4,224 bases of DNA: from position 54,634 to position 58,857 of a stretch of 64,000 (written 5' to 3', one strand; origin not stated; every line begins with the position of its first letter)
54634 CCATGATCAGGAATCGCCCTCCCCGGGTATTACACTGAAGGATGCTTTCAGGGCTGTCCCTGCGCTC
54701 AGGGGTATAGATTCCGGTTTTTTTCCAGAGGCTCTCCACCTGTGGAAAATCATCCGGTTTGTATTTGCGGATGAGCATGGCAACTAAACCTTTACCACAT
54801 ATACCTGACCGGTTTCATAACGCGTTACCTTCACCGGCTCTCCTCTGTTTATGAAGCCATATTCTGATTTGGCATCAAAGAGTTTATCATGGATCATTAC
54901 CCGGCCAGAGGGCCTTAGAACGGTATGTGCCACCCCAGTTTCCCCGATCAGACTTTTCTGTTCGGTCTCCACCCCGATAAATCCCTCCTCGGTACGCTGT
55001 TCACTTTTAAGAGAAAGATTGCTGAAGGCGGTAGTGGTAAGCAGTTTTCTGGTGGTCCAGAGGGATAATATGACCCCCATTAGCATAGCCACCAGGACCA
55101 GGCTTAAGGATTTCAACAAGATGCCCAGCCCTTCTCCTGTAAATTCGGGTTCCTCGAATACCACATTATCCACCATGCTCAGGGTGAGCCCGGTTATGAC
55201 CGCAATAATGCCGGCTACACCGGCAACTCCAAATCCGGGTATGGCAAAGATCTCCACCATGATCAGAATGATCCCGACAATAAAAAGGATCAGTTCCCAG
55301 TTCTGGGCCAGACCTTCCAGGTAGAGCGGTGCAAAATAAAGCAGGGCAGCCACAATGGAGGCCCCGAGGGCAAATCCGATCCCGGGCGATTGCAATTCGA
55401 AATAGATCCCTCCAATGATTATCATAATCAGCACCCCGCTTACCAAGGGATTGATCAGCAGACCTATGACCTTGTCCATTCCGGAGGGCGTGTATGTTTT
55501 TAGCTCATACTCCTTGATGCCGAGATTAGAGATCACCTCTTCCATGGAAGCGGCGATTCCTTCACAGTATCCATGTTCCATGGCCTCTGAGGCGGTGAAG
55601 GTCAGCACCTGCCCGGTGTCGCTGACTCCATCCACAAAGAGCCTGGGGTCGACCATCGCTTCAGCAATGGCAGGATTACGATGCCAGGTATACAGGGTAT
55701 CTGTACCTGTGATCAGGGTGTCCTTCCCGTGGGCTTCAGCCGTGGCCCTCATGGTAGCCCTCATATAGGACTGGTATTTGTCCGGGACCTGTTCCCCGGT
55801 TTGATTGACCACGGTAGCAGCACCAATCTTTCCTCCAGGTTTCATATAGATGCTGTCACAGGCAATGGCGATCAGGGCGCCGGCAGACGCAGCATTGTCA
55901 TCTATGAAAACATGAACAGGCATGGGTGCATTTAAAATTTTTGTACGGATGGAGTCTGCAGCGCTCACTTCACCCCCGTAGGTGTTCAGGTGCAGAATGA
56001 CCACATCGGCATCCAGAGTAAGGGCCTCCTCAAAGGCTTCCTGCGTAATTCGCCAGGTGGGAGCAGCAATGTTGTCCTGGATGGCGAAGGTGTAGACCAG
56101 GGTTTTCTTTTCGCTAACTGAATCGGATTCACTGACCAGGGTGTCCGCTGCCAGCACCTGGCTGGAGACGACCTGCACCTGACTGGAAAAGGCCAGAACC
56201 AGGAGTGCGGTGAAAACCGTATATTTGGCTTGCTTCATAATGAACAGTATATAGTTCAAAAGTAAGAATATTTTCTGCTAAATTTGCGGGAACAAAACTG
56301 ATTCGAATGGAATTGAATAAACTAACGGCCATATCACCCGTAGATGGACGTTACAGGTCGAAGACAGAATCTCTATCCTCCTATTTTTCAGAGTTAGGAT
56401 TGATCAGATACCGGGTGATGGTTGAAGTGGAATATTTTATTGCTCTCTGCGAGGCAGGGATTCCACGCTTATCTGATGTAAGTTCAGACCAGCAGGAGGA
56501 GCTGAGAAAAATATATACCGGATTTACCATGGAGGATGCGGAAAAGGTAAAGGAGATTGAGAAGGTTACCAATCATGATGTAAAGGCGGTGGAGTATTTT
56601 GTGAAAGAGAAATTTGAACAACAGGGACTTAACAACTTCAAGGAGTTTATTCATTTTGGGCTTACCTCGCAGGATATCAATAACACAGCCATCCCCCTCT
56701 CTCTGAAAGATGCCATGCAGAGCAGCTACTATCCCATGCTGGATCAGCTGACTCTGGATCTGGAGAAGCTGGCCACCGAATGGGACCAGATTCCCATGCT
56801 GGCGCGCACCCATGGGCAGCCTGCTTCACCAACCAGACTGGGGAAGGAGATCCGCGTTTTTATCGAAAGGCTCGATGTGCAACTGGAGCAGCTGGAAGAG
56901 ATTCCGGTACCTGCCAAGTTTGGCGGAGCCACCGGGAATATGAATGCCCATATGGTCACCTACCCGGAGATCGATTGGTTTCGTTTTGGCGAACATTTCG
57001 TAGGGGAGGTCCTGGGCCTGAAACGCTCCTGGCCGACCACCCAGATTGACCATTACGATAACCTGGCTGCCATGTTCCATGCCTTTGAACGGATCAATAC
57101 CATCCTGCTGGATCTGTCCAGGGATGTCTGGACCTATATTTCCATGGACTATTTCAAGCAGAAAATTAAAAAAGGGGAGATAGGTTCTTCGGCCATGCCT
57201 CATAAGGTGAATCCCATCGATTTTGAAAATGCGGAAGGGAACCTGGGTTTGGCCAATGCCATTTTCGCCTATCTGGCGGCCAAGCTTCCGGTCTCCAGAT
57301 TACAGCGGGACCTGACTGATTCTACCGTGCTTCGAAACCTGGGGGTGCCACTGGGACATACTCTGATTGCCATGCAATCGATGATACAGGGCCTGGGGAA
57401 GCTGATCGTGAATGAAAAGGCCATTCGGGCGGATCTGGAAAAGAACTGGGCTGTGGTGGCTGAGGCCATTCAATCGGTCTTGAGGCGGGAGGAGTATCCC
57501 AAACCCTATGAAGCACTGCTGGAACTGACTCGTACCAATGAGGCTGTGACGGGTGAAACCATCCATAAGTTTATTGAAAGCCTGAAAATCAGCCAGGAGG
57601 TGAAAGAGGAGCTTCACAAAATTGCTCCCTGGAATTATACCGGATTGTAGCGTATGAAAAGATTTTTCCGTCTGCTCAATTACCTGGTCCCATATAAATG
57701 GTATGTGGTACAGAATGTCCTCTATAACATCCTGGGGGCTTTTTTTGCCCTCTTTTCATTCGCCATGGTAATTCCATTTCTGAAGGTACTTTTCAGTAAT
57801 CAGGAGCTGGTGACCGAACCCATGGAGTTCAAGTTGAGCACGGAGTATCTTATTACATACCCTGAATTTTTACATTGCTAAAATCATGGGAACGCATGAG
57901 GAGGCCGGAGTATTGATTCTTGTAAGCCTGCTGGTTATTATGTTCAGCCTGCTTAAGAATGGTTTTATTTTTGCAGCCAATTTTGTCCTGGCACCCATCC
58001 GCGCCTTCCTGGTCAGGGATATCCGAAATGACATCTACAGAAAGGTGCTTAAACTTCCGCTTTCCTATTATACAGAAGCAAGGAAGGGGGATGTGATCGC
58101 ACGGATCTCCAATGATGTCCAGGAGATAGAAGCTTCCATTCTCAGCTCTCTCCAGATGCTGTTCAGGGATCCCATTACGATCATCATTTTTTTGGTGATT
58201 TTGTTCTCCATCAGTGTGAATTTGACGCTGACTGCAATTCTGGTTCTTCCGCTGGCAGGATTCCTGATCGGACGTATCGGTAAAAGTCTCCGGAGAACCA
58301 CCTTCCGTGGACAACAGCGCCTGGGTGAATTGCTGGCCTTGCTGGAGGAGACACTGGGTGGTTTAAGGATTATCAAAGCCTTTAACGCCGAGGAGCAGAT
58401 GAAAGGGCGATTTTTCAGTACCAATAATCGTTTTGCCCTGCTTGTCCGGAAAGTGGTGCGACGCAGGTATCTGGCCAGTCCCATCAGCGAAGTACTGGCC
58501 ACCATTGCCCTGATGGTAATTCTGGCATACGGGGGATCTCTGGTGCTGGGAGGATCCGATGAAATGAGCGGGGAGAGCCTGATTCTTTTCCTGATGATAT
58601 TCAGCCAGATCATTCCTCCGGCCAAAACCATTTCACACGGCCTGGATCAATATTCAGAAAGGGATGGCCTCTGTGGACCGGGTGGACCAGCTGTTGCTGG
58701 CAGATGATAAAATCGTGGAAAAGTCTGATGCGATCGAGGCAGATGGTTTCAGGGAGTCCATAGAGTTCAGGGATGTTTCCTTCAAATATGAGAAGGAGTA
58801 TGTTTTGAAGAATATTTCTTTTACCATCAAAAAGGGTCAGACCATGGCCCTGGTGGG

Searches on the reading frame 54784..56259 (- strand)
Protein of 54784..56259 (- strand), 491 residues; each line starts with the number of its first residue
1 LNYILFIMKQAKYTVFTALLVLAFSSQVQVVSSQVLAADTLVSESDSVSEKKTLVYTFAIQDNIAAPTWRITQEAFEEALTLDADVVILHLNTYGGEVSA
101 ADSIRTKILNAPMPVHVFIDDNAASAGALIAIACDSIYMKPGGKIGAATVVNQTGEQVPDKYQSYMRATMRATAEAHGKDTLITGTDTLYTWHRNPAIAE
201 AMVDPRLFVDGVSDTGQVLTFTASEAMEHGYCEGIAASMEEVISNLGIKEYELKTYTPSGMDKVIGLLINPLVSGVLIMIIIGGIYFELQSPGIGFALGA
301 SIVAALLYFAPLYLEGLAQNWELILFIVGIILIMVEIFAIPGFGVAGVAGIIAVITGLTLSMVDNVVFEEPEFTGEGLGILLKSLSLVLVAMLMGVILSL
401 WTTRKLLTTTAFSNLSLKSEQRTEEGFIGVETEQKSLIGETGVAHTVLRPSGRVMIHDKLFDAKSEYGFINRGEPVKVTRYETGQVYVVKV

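Call 42: search_protein_families(library=ncbifam, proteins=[window:54784-56259:-], max_evalue=0.00001)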
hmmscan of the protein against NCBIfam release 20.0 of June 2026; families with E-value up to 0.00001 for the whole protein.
window:54784-56259:- (491 aa): 4 families
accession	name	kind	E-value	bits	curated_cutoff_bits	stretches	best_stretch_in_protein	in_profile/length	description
NF045542.1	Clp_rel_HeadMat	equivalog_domain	1.2e-11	44.8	120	1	59-142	4-92/165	head maturation protease, ClpP-related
TIGR00706.1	SppA_dom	equivalog_domain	1.6e-07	31.2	155.45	1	86-154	34-104/208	signal peptide peptidase SppA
NF047768.1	Clp_like_SDH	equivalog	5.2e-07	29.4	250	1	88-147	82-141/260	SDH family Clp fold serine proteinase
NF045540.1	scaf_prot_MCP1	exception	2e-06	26.8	475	1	69-140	13-86/652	ClpP-like prohead protease/major capsid protein fusion protein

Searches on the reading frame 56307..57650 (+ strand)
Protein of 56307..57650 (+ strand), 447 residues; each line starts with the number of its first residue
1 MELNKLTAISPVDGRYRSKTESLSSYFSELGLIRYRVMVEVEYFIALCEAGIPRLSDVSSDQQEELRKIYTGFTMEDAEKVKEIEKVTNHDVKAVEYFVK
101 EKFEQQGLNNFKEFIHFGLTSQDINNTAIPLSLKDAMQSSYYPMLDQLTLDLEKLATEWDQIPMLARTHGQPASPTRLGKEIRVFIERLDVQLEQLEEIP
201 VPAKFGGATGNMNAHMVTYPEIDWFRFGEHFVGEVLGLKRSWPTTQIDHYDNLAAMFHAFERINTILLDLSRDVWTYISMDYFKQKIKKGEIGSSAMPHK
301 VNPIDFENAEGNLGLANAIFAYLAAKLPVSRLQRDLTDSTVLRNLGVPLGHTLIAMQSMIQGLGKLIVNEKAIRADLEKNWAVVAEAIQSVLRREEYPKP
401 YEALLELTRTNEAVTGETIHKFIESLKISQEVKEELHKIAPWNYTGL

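Call 42: search_protein_families(library=ncbifam, proteins=[window:56307-57650:+], max_evalue=0.00001)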
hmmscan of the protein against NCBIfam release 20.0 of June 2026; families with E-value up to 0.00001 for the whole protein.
window:56307-57650:+ (447 aa): 10 families
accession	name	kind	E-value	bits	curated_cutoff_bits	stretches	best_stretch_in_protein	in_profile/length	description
NF006764.0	PRK09285.1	equivalog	2.6e-195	649.1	446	1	1-447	1-447/456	adenylosuccinate lyase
TIGR00928.1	purB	equivalog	9.7e-122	406.9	326.2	1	12-446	1-426/436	adenylosuccinate lyase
TIGR02426.1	protocat_pcaB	equivalog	2.4e-27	95.7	355.75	1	74-323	53-295/338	3-carboxy-cis,cis-muconate cycloisomerase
NF006500.1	PRK08937.2-4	subfamily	4.3e-23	81.8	626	1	109-413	95-398/448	adenylosuccinate lyase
NF004631.0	PRK05975.1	equivalog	1.3e-19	70.4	371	1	45-307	38-286/352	3-carboxy-cis,cis-muconate cycloisomerase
NF006554.0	PRK09053.1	equivalog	3.4e-18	65.7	595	1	111-392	99-378/453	3-carboxy-cis,cis-muconate cycloisomerase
NF052536.2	CoM_syn_XcbD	exception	4.9e-16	58.5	600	1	64-303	55-286/443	3-sulfopropionylcysteine synthase XcbD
TIGR00979.1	fumC_II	equivalog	2e-09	36.8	664.75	1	119-307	135-328/458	class II fumarate hydratase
NF052556.1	NtrsucLyaStm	equivalog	5.1e-09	35.5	650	1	112-304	109-308/466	nitrosuccinate lyase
NF008909.0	PRK12273.1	subfamily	1.8e-07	30.4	510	0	121-198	143-219/474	aspartate ammonia-lyase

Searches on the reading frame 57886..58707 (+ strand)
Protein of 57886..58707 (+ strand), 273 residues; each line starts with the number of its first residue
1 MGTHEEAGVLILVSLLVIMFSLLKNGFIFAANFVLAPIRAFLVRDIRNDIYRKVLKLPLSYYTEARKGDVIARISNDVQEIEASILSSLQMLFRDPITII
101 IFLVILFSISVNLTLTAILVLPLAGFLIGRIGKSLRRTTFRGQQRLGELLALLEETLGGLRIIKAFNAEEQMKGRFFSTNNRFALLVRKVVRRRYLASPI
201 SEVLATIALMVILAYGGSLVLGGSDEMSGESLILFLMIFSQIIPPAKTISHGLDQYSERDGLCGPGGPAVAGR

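Call 42: search_protein_families(library=ncbifam, proteins=[window:57886-58707:+], max_evalue=0.00001)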
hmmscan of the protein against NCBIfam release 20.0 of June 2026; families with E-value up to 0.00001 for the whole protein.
window:57886-58707:+ (273 aa): 21 families
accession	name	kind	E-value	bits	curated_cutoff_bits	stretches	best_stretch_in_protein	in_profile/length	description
TIGR02203.1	MsbA_lipidA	equivalog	2.1e-35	122.3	602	1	5-250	49-292/572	lipid A export permease/ATP-binding protein MsbA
NF045513.1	HepA_fam_ABC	equivalog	9.8e-31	106.8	725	1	9-256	93-338/610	heterocyst formation ABC transporter subunit HepA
TIGR00958.1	3a01208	subfamily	2.7e-28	98.6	874.6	1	35-238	225-426/711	antigen peptide transporter 2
NF052233.1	CphA_assoc_ABC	equivalog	6.8e-27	94.1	880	1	18-236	237-453/766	cyanophycin metabolism-associated ABC transporter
TIGR02204.1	MsbA_rel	hypoth_equivalog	2.8e-26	92.3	780.4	1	29-237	76-282/576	ABC transporter, permease/ATP-binding protein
NF008381.0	PRK11176.1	equivalog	2.3e-23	82.4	867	1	6-215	60-269/582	lipid A ABC transporter ATP-binding protein/permease MsbA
TIGR01846.1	type_I_sec_HlyB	subfamily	7.6e-19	67.4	725.55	1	32-245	200-410/694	type I secretion system permease/ATPase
NF008055.0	PRK10789.1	equivalog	6.2e-17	61.2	845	1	8-247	61-292/590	SmdA family multidrug ABC transporter permease/ATP-binding protein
TIGR03796.1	NHLM_micro_ABC1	equivalog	1.1e-14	53.6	853.3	1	17-249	198-429/710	NHLP family bacteriocin export ABC transporter peptidase/permease/ATPase subunit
TIGR01193.1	bacteriocin_ABC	subfamily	4.8e-14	51.8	523.85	1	5-247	190-429/708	peptide cleavage/export ABC transporter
TIGR03797.1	NHLM_micro_ABC2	equivalog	2.2e-12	46.3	709.4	1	8-251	173-413/686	NHLP bacteriocin export ABC transporter permease/ATPase subunit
NF045998.1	cleave_ABC_plasm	equivalog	2.6e-12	45.8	500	1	10-258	192-437/673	Mbov_0121 family peptidase domain-containing ABC transporter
TIGR02868.1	CydC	equivalog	2.9e-11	42.7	329.05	1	44-232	86-273/530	thiol reductant ABC exporter subunit CydC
TIGR03375.1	type_I_sec_LssB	subfamily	1.1e-09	37.2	693.1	1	47-257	225-431/696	type I secretion system permease/ATPase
TIGR02857.1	CydD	equivalog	1.5e-09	37.4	435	1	11-223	44-256/529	thiol reductant ABC exporter subunit CydD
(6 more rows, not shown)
